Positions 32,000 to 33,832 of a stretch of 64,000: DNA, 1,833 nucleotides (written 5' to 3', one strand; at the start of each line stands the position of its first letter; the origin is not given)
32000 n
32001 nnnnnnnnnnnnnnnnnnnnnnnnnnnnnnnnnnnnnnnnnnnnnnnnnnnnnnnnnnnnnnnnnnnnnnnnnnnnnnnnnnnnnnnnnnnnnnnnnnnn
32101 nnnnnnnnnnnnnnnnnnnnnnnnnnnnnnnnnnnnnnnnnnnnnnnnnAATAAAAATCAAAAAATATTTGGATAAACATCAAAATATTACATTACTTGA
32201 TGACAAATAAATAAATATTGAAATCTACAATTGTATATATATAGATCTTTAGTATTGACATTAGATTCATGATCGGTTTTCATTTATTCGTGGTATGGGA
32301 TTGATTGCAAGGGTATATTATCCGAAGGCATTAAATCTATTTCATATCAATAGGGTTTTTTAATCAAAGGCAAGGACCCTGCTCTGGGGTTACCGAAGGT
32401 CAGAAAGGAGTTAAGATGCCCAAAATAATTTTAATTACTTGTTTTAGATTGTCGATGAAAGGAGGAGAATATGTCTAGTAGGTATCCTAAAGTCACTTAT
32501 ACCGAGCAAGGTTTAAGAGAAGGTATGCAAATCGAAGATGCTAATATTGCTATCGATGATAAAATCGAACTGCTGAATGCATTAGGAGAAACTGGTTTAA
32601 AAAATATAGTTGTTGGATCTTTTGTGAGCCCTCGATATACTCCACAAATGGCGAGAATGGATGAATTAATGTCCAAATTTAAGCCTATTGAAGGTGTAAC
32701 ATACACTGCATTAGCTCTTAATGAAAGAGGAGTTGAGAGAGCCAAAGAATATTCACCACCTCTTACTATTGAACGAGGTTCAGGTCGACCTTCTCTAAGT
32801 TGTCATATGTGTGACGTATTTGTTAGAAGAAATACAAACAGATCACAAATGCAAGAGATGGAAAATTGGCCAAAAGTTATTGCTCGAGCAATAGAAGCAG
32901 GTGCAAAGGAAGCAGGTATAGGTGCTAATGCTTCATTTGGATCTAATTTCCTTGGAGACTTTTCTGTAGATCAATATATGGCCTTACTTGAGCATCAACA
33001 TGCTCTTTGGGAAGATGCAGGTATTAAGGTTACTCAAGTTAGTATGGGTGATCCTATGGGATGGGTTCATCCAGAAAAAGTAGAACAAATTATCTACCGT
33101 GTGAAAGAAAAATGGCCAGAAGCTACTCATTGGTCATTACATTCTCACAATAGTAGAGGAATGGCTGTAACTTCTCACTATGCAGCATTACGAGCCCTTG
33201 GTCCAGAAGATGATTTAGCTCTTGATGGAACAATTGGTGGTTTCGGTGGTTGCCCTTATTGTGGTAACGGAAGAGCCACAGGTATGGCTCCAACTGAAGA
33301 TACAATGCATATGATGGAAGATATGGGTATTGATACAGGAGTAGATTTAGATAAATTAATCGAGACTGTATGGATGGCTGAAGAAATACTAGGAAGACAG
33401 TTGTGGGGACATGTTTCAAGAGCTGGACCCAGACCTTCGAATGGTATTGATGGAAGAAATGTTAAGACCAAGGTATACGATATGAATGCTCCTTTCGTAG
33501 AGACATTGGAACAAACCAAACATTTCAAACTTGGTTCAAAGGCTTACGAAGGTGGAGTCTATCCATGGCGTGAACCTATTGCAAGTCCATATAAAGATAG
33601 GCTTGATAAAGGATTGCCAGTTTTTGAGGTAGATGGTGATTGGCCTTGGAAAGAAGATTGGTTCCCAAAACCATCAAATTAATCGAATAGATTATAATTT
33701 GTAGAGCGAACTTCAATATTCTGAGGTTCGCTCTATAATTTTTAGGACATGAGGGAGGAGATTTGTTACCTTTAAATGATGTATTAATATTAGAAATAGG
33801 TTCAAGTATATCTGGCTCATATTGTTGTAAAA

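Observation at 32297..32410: GC-rich structured leader with glycine-riboswitch-like core motifs upstream of an HMG-CoA-lyase-like gene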

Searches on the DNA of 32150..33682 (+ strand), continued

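Call 40: search_with_rna_model(model_id=R1, sources=[L081, L082, L083, L084, L085, L086, L087, L088, L089, L090, L091, L092, L093, L094, L095, L096, L097, L098, L099, L100, L101, L102, L103, L104, L105, L106, L107, L108, L109, L110, L111, L112, L113, L114, L115, L116, L117, L118, L119, L120, L121, L122, L123, L124, L125, L126, L127, L128, L129, L130, L131, L132, L133, L134, L135, L136, L137, L138, L139, L140, L141, L142, L143, L144, L145, L146, L147, L148, L149, L150, L151, L152, L153, L154, L155, L156, L157, L158, L159], max_evalue=10)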
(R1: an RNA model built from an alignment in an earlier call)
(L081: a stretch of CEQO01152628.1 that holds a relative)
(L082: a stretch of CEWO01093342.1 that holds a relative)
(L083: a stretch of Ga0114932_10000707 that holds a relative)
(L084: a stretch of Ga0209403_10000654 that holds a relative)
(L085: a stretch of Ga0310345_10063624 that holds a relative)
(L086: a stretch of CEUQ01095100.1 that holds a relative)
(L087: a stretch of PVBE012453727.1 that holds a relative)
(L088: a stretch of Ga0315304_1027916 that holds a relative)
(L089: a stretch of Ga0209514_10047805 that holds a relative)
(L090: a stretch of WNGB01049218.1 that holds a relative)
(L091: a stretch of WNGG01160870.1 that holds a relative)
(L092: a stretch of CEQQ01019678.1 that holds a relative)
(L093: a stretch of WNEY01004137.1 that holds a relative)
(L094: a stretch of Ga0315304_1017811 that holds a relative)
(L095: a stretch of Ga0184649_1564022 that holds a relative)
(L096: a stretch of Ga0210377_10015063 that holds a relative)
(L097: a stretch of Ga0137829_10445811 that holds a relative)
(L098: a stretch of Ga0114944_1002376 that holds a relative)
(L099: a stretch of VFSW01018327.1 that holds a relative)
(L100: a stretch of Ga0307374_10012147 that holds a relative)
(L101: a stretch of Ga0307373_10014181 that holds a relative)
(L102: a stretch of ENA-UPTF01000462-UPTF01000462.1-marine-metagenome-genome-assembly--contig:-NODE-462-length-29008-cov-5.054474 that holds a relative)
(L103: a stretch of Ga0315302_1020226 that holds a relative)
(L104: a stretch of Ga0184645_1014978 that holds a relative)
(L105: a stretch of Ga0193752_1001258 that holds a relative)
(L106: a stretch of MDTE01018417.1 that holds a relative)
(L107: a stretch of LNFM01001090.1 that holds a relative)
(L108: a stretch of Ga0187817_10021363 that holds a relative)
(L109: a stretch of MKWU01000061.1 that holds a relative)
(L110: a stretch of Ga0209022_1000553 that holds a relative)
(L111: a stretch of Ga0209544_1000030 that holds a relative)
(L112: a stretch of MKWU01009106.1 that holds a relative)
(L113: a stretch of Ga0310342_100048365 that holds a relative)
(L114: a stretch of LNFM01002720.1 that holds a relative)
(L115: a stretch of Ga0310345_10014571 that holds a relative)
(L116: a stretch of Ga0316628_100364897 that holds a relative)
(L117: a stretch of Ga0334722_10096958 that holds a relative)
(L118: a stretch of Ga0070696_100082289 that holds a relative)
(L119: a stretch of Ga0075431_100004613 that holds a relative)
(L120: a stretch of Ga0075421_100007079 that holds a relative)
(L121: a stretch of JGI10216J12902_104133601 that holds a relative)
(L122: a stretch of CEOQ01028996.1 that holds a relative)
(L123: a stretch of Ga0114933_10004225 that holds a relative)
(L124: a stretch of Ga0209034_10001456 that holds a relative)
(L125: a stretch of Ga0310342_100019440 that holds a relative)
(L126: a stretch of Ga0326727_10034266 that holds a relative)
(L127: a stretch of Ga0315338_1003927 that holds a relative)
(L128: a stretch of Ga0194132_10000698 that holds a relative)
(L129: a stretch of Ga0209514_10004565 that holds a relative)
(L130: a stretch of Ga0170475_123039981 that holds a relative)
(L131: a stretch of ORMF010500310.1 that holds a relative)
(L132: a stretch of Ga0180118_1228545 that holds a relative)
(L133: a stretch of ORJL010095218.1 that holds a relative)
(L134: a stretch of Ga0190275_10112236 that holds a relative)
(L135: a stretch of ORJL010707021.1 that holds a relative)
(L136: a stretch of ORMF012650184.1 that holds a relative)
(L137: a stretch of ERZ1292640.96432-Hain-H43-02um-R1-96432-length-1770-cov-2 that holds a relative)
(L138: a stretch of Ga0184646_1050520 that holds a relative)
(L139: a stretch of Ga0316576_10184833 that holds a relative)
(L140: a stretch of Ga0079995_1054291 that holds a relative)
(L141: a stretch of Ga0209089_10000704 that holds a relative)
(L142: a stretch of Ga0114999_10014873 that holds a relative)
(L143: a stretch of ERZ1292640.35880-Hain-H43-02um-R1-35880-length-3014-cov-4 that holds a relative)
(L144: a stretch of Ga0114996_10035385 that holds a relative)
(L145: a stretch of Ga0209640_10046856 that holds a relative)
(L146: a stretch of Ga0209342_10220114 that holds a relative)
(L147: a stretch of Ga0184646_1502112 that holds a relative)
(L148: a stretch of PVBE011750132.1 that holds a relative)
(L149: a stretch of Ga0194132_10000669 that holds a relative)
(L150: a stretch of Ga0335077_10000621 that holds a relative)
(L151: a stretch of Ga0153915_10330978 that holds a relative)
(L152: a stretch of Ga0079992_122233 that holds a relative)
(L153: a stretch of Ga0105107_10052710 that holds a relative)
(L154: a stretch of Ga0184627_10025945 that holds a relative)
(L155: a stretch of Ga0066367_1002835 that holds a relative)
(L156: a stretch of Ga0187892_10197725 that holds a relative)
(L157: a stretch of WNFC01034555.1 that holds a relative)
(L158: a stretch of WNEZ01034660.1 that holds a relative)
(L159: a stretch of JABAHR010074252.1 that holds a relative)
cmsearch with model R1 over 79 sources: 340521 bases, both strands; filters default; matches with E-value up to 10: 28.
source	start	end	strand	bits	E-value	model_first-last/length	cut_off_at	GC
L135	2447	2488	+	60.9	6.7e-12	1-41/41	no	0.69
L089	1531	1572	+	60.6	7.8e-12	1-41/41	no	0.71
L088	186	226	+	60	1.1e-11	1-41/41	no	0.78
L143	1885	1925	+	59.1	1.8e-11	1-41/41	no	0.71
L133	2448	2488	+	56.9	6.2e-11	1-41/41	no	0.71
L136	1829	1869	+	55.2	1.7e-10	1-41/41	no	0.68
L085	324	364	+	54.7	2.1e-10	1-41/41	no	0.54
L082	1437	1473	+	54.4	2.6e-10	1-41/41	no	0.65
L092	1801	1837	+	53.8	3.6e-10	1-41/41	no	0.65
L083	2397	2433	+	53.4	4.6e-10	1-41/41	no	0.65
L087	1545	1584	+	50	3e-09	1-41/41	no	0.77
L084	2397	2433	+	49.6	3.8e-09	1-41/41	no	0.59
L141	2397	2433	+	49.6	3.8e-09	1-41/41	no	0.59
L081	2397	2433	+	47.3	1.4e-08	1-41/41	no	0.59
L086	1577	1611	+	43.1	1.4e-07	1-41/41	no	0.6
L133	2354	2395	+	38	2.5e-06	1-41/41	no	0.79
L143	1792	1832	+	37.9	2.7e-06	1-41/41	no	0.63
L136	1735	1776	+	32.5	5.6e-05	1-41/41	no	0.62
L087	1447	1489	+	21.1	0.035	1-41/41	no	0.74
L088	96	131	+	15.8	0.67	1-41/41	no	0.56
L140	5945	5984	+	13.8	2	1-41/41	no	0.65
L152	5945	5984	+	13.8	2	1-41/41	no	0.65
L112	3829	3862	+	12.8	3.6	8-36/41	no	0.71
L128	3920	3936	+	12.5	4.5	11-27/41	no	0.71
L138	1264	1277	-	12.2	5.1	1-41/41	no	0.64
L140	5618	5633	+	12.2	5.3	10-30/41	no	0.81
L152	5618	5633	+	12.2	5.3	10-30/41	no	0.81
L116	1575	1607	+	11.8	6.5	1-41/41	no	0.67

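Call 53: search_with_rna_model(model_id=R1, sources=[L160, L161, L162, L163, L164, L165, L166, L167, L168, L169, L170, L171], max_evalue=10)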
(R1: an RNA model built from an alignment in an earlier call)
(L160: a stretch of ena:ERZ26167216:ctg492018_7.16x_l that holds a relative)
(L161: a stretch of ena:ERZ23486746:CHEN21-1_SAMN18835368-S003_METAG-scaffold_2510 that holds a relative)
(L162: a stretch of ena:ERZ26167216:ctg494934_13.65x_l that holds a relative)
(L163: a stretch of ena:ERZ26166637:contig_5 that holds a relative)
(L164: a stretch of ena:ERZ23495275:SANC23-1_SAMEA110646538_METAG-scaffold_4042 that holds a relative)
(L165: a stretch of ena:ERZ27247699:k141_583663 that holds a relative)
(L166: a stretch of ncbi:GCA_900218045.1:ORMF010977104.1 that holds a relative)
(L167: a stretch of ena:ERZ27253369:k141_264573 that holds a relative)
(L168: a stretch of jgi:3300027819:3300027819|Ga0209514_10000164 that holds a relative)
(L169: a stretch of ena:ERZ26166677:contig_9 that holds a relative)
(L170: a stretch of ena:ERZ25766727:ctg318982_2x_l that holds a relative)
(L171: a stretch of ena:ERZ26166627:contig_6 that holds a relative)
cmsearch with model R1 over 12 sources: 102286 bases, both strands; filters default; matches with E-value up to 10: 19.
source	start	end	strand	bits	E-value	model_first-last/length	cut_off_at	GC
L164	2448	2488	+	55.7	3.8e-11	1-41/41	no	0.56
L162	5907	5947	+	55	5.6e-11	1-41/41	no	0.76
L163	5946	5987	+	51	5.3e-10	1-41/41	no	0.81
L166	1022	1063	+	50.4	7.3e-10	1-41/41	no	0.64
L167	1022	1063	+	50.4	7.3e-10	1-41/41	no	0.64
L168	1022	1063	+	50.4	7.3e-10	1-41/41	no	0.64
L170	2435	2488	+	44.4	2.1e-08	1-41/41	no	0.69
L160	5907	5947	+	41.7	9.4e-08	1-41/41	no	0.68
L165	2447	2487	+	40.4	2e-07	1-41/41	no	0.61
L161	5950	5984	+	34.1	6.9e-06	4-38/41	no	0.71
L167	921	970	+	18.4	0.049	1-41/41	no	0.64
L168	921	970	+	18.4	0.049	1-41/41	no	0.64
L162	5816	5852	+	18.1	0.056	1-41/41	no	0.59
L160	5815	5851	+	17.9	0.062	1-41/41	no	0.7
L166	921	970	+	17.2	0.093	1-41/41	no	0.66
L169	4365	4380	+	11.1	2.9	11-27/41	no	0.75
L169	4365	4380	-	11.1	2.9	11-27/41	no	0.75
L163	1419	1452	-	10.5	4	1-41/41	no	0.59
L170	3720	3735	-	10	5.5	11-27/41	no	0.81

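Call 62: search_with_rna_model(model_id=R1, source=window, start=32200, end=32480, filters=off, max_evalue=10, show_alignments=3)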
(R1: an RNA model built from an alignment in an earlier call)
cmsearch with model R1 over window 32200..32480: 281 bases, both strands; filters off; matches with E-value up to 10: 4.
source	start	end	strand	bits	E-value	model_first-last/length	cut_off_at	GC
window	32367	32403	+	47.3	1.2e-11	1-41/41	no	0.59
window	32307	32329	+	8.7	0.031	4-38/41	no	0.48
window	32384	32396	-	-0.2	4.6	1-41/41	no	0.62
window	32405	32423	+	-1.4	8.7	1-41/41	no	0.42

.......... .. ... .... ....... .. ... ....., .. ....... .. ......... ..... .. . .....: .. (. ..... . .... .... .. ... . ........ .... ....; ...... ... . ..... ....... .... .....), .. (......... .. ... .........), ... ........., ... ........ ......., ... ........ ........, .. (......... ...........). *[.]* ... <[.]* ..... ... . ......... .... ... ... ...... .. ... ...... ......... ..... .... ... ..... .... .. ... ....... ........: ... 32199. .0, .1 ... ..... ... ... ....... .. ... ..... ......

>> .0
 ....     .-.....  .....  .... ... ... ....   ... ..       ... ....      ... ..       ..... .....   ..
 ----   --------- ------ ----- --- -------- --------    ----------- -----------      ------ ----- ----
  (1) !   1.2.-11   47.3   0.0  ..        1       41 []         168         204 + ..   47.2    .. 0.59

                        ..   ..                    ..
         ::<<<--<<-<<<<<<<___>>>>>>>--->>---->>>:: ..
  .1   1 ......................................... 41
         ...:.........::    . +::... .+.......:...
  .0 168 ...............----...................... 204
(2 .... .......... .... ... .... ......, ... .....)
